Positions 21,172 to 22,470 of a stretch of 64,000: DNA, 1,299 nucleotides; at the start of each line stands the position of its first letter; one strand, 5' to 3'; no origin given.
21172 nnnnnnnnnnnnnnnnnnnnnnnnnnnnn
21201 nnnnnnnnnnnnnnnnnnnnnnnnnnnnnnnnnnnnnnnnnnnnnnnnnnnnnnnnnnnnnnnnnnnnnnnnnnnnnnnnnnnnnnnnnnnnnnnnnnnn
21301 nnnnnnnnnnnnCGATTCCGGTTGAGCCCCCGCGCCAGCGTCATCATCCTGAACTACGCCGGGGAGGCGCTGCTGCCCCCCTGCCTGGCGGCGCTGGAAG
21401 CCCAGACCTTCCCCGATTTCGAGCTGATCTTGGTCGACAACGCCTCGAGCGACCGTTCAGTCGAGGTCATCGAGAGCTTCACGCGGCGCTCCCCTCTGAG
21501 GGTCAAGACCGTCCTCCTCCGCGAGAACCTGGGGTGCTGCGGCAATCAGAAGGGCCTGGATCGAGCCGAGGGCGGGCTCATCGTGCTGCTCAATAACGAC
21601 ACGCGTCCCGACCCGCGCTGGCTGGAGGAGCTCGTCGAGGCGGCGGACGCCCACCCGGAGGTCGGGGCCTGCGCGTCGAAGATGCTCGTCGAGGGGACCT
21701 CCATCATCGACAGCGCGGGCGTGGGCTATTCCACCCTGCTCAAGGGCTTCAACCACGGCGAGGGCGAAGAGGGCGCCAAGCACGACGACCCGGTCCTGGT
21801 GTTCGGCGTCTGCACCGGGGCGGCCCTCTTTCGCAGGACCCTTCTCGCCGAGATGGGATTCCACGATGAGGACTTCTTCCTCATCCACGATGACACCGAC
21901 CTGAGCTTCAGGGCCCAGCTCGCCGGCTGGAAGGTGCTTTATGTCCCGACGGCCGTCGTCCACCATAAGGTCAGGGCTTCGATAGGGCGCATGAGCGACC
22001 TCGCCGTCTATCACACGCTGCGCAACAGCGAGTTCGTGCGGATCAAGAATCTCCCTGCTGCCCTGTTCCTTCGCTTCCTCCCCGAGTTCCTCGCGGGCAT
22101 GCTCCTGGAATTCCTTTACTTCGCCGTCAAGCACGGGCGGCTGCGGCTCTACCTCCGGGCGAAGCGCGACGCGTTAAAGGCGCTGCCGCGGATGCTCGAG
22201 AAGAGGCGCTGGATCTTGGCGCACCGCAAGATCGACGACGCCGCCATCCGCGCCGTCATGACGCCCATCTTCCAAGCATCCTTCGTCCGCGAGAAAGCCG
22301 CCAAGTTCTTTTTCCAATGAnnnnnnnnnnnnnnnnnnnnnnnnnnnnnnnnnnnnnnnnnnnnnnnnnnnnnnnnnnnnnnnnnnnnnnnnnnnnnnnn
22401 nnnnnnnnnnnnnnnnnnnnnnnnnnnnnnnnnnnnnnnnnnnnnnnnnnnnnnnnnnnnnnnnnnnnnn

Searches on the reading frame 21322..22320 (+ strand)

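Call 14: search_protein_families(library=pfam, proteins=[window:21322-22320:+], max_evalue=0.001)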
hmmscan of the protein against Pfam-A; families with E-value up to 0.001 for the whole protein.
window:21322-22320:+ (332 aa): 3 families
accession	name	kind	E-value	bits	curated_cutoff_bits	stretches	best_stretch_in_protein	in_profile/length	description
PF00535.33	Glycos_transf_2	-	2.8e-24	86.4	23.3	1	6-177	1-166/168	Glycosyl transferase family 2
PF13641.12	Glyco_tranf_2_3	-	6.5e-15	56.2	27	1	3-218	1-214/230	Glycosyltransferase like family 2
PF13632.12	Glyco_trans_2_3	-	3e-12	47.2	27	1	87-224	2-132/198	Glycosyl transferase family group 2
